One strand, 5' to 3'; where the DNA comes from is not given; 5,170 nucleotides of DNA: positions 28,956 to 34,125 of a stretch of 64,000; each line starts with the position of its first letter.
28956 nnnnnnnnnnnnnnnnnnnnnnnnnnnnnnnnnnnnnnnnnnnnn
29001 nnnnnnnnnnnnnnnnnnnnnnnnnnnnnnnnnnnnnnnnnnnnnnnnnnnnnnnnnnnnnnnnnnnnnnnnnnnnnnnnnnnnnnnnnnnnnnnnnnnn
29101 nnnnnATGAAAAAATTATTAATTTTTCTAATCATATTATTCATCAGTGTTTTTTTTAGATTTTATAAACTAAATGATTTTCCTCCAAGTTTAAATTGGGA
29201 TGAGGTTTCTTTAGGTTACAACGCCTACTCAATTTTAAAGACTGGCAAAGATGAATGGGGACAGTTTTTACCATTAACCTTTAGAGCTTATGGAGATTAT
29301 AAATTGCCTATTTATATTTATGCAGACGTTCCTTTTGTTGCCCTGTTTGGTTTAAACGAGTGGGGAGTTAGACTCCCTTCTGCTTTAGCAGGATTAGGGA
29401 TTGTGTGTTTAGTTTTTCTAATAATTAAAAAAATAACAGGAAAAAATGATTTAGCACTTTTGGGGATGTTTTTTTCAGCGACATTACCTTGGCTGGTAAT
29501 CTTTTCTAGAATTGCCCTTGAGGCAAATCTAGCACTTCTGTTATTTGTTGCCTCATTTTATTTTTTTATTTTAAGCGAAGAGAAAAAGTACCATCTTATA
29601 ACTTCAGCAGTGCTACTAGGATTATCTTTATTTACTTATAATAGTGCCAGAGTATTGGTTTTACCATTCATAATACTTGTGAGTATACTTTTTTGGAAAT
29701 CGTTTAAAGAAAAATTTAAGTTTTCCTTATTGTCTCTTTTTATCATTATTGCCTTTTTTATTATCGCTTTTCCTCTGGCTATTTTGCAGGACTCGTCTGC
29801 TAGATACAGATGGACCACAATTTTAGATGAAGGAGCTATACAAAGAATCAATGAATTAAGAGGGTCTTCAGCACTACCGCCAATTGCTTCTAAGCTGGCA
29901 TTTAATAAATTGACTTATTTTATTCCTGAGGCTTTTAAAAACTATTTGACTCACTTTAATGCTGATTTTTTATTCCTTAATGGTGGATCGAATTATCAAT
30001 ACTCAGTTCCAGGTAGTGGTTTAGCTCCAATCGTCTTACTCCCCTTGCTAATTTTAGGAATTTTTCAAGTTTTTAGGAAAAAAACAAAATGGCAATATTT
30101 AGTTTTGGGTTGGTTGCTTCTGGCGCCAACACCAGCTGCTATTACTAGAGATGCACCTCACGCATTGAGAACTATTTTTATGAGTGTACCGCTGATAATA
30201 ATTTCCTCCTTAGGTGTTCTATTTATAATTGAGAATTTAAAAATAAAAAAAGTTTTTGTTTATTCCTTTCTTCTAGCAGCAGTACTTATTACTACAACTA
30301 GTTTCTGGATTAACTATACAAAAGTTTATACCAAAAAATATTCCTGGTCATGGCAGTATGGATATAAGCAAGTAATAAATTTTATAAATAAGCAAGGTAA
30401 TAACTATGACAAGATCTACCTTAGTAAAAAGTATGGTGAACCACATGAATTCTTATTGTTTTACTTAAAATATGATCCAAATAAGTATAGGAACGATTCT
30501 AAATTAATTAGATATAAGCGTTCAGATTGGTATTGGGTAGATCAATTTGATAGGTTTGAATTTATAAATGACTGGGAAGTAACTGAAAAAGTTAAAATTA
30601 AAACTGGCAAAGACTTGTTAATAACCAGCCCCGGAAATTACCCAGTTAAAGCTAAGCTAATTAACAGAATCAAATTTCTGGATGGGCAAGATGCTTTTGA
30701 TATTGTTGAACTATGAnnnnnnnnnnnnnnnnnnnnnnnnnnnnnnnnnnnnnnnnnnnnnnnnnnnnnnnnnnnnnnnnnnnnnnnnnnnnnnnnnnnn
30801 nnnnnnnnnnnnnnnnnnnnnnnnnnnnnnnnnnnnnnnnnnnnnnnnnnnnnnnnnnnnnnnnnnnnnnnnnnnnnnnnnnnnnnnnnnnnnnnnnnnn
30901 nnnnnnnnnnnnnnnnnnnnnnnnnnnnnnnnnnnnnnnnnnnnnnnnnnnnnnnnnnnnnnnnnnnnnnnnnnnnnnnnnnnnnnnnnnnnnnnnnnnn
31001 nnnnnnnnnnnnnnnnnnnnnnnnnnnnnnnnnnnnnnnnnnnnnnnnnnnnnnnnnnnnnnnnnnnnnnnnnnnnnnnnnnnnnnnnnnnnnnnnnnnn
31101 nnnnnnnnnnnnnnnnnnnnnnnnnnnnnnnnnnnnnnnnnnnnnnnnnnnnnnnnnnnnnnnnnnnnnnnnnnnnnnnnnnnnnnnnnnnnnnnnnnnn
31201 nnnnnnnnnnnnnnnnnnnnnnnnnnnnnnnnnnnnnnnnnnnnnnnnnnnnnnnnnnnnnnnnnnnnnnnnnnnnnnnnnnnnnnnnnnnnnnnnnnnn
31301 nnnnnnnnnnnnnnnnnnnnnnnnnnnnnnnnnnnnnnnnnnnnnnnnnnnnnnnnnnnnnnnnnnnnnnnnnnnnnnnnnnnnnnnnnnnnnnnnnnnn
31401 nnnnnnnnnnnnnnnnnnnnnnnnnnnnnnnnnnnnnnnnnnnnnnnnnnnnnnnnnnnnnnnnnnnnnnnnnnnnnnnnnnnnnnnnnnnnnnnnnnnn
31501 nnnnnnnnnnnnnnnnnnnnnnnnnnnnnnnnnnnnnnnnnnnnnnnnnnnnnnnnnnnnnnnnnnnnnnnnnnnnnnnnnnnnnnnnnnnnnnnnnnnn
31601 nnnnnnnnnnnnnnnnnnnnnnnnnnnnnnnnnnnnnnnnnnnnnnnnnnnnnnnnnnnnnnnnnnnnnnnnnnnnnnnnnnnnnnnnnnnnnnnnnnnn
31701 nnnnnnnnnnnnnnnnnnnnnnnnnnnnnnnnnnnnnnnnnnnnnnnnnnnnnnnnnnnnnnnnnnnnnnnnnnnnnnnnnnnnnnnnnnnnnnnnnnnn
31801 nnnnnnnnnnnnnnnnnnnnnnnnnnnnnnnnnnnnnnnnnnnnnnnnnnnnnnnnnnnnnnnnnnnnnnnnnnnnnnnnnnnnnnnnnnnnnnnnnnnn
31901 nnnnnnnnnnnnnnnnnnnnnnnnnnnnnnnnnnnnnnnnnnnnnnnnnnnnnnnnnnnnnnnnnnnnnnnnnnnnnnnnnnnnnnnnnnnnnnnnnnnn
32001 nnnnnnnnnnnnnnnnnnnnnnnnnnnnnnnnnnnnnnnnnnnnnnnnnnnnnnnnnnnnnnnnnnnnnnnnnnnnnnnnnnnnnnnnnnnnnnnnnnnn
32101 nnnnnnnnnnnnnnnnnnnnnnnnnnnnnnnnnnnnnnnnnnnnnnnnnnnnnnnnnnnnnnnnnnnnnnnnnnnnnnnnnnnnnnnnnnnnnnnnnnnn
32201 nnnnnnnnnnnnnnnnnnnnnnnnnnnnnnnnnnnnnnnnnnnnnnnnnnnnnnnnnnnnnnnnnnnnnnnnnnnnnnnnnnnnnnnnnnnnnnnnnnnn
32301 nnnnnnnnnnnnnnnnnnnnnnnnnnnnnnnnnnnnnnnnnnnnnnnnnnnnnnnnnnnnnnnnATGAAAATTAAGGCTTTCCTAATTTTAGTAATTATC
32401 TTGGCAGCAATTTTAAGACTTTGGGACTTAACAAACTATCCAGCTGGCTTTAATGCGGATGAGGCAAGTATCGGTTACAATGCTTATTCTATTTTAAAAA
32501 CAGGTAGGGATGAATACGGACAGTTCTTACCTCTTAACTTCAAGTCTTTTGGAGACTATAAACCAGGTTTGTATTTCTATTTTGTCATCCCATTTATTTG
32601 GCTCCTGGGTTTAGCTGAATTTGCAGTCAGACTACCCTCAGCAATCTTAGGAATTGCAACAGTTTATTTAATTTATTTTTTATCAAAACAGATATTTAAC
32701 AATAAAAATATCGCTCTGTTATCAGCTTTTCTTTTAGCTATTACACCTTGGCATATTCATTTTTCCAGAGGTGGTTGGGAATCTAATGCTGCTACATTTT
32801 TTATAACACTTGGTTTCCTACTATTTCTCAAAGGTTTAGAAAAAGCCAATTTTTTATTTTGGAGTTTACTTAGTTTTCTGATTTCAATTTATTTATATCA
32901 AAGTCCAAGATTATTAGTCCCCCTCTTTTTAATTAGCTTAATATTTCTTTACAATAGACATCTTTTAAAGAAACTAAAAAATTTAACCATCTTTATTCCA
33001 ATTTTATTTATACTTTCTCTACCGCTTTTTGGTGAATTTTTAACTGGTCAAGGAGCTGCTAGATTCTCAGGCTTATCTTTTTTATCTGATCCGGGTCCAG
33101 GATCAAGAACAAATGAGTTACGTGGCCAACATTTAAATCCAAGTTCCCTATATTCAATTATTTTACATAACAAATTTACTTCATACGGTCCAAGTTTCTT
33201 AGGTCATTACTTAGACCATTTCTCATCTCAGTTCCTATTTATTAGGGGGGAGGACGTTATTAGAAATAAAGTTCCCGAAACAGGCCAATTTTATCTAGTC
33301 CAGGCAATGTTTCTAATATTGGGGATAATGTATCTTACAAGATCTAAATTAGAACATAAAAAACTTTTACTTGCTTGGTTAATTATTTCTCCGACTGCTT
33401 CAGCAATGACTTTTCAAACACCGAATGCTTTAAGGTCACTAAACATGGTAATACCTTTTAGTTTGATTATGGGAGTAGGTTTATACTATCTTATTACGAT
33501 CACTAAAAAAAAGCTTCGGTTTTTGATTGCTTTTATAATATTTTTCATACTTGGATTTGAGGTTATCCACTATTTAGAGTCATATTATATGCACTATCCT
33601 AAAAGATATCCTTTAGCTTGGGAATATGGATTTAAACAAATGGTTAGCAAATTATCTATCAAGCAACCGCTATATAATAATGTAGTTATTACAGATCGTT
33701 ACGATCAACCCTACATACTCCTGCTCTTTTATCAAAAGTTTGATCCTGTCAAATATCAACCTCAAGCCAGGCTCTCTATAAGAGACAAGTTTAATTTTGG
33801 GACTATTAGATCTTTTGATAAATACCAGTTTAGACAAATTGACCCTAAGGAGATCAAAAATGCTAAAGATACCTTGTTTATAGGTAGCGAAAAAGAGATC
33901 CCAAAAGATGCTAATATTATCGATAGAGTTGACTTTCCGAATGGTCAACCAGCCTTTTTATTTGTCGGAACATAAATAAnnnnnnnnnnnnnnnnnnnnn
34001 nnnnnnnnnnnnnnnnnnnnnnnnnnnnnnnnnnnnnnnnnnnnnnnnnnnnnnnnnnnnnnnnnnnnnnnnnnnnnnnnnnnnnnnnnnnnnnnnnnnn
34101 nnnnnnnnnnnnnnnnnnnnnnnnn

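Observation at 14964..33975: Expanded array of six tandem PMT/ArnT-like GT-C glycosyltransferase paralogs (plus a seventh divergent copy at 2414..3973)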

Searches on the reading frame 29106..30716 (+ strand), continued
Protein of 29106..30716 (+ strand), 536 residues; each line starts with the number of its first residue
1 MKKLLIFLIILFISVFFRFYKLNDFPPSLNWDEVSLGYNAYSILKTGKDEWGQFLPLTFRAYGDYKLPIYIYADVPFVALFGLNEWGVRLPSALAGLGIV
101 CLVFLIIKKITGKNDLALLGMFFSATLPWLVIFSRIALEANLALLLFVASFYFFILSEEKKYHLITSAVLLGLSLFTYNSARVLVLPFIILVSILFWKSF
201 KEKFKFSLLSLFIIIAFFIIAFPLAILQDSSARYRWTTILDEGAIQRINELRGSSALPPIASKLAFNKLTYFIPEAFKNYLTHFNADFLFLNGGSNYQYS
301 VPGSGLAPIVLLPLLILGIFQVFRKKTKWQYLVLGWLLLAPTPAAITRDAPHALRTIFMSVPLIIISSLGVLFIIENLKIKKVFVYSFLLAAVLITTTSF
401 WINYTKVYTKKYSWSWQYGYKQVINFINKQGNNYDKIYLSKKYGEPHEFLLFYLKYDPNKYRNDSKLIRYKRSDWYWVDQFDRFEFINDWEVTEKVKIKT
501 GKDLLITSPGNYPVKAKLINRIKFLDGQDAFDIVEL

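Call 61: search_protein_families(library=pfam, proteins=[L004:765-2810:+, L004:7243-8502:+, L004:8483-9967:+, L004:16621-18096:+, L010:1311-3707:+, L053:1573-3849:+, L032:17798-19219:+, L059:18093-19355:+, L016:3903-5330:+], max_evalue=0.01)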
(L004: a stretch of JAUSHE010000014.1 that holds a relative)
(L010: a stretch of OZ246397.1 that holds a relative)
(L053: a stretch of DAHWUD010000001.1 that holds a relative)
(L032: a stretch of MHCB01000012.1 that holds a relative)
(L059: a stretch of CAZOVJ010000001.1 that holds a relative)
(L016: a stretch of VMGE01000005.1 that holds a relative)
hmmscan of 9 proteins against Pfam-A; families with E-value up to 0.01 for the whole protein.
L004:765-2810:+ (682 aa): 0 families

L004:7243-8502:+ (420 aa): 2 families
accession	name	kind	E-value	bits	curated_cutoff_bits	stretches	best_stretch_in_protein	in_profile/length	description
PF13231.12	PMT_2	-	0.0012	19.5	26.1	1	93-221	29-159/160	Dolichyl-phosphate-mannose-protein mannosyltransferase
PF10131.15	PTPS_related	-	0.0055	15.7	26.4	1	71-199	7-139/621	6-pyruvoyl-tetrahydropterin synthase related domain; membrane protein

L004:8483-9967:+ (495 aa): 2 families
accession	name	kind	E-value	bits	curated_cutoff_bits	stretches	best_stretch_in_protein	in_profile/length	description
PF13231.12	PMT_2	-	3e-11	44.2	26.1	1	104-251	2-150/160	Dolichyl-phosphate-mannose-protein mannosyltransferase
PF02366.24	PMT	-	3.4e-06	27.2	22.7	1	124-240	77-199/245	Dolichyl-phosphate-mannose-protein mannosyltransferase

L004:16621-18096:+ (492 aa): 1 family
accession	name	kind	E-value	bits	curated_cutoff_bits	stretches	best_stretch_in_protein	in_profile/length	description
PF13231.12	PMT_2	-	8.6e-09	36.2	26.1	1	101-232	33-160/160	Dolichyl-phosphate-mannose-protein mannosyltransferase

L010:1311-3707:+ (799 aa): 1 family
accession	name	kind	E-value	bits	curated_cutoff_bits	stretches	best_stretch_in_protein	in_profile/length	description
PF09586.16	YfhO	-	1.4e-28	100.2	28.5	2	97-662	66-605/835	Bacterial membrane protein YfhO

L053:1573-3849:+ (759 aa): 1 family
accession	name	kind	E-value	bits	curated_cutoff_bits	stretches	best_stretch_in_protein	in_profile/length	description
PF09586.16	YfhO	-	5.5e-19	68.5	28.5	2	675-740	769-835/835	Bacterial membrane protein YfhO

L032:17798-19219:+ (474 aa): 2 families
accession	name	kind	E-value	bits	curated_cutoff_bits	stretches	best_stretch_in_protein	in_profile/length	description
PF13440.11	Polysacc_synt_3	-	3.8e-20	72.7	23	1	102-382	5-281/293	Polysaccharide biosynthesis protein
PF01943.22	Polysacc_synt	-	2.6e-19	70.1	28.2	1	92-343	19-272/274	Polysaccharide biosynthesis protein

L059:18093-19355:+ (421 aa): 2 families
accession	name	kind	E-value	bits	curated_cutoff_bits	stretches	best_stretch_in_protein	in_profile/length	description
PF13440.11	Polysacc_synt_3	-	1.1e-17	64.6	23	1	39-332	1-290/293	Polysaccharide biosynthesis protein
PF01943.22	Polysacc_synt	-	1.4e-11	44.8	28.2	1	18-283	4-271/274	Polysaccharide biosynthesis protein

L016:3903-5330:+ (476 aa): 1 family
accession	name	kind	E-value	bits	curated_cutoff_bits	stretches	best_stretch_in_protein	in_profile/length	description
PF13231.12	PMT_2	-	3.1e-08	34.4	26.1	1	69-223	2-159/160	Dolichyl-phosphate-mannose-protein mannosyltransferase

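Call 64: search_protein_representatives(alignment_id=A1)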
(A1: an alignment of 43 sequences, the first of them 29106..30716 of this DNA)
Query: 43 sequences, 540 profile positions. Proteins with E-value up to 0.001 (for the whole library): 38440; up to 1e-10: 16528; up to 1e-30: 6904. The best 150 are listed.
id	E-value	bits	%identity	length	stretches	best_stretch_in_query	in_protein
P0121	1.3e-212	723.9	-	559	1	4-538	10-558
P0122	3.3e-207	706.0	-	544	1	3-538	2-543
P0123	8.7e-195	665.0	-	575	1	8-539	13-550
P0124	2.0e-188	644.0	-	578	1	5-537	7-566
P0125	2.2e-184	630.6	-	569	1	3-539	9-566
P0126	1.4e-178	611.6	-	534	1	5-537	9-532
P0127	1.1e-176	605.2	-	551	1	4-538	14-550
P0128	2.0e-173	594.5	-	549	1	4-539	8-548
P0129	1.5e-172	591.6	-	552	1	3-538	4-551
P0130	1.7e-170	584.8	-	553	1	4-537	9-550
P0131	6.5e-169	579.6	-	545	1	3-538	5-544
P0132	2.2e-166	571.2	-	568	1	2-538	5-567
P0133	4.4e-166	570.3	-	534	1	3-536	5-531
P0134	8.4e-164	562.7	-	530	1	2-539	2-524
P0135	3.4e-163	560.8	-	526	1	2-538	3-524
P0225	4.6e-134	464.6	-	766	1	2-538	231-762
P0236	3.6e-132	458.3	-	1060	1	4-539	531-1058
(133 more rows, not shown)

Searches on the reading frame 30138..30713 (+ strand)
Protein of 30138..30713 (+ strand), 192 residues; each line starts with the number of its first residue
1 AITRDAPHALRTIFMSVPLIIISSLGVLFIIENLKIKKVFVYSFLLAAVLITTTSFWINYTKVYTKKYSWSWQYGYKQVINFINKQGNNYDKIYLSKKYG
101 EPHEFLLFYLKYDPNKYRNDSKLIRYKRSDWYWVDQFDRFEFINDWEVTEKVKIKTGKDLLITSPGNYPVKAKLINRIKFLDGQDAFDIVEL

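Call 53: search_solved_structures(query=A3, max_evalue=10, show_alignments=3)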
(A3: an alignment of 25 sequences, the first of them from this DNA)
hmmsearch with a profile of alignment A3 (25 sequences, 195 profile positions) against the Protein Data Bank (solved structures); distinct sequences matched with E-value up to 10: 0.

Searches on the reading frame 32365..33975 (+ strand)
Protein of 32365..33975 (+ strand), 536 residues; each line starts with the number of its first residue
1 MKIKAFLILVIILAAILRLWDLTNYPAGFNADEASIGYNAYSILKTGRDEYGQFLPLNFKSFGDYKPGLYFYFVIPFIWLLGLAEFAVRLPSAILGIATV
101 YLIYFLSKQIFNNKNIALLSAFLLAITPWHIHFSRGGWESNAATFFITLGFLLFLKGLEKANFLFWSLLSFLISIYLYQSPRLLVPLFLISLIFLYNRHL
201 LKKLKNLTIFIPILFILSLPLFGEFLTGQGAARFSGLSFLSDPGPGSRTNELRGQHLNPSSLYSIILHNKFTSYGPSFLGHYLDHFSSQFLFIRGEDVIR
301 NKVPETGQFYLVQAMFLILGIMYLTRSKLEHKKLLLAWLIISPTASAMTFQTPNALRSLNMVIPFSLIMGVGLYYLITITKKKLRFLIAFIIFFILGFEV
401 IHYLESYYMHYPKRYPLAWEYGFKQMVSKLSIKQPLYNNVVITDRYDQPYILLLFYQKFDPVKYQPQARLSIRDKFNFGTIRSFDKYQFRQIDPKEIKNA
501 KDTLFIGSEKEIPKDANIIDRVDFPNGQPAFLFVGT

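Call 4: search_protein_families(library=pfam, proteins=[window:32365-33975:+], max_evalue=0.01)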
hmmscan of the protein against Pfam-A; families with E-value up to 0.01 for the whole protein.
window:32365-33975:+ (536 aa): 2 families
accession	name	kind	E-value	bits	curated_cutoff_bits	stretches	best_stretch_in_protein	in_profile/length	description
PF13231.12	PMT_2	-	2.1e-10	41.4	26.1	1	67-216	3-154/160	Dolichyl-phosphate-mannose-protein mannosyltransferase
PF02366.24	PMT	-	1.1e-08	35.4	22.7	1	10-182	3-182/245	Dolichyl-phosphate-mannose-protein mannosyltransferase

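Call 20: search_protein_families(library=ncbifam, proteins=[window:32365-33975:+], max_evalue=0.001)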
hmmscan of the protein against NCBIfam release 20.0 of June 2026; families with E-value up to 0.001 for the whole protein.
window:32365-33975:+ (536 aa): 2 families
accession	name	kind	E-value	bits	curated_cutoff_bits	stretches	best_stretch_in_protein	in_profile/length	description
TIGR03663.1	TIGR03663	subfamily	9.2e-11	41.4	126.25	1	6-173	3-156/435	flippase activity-associated protein Agl23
TIGR04154.1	archaeo_STT3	subfamily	0.00045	18.7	450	1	86-156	96-168/831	oligosaccharyl transferase, archaeosortase A system-associated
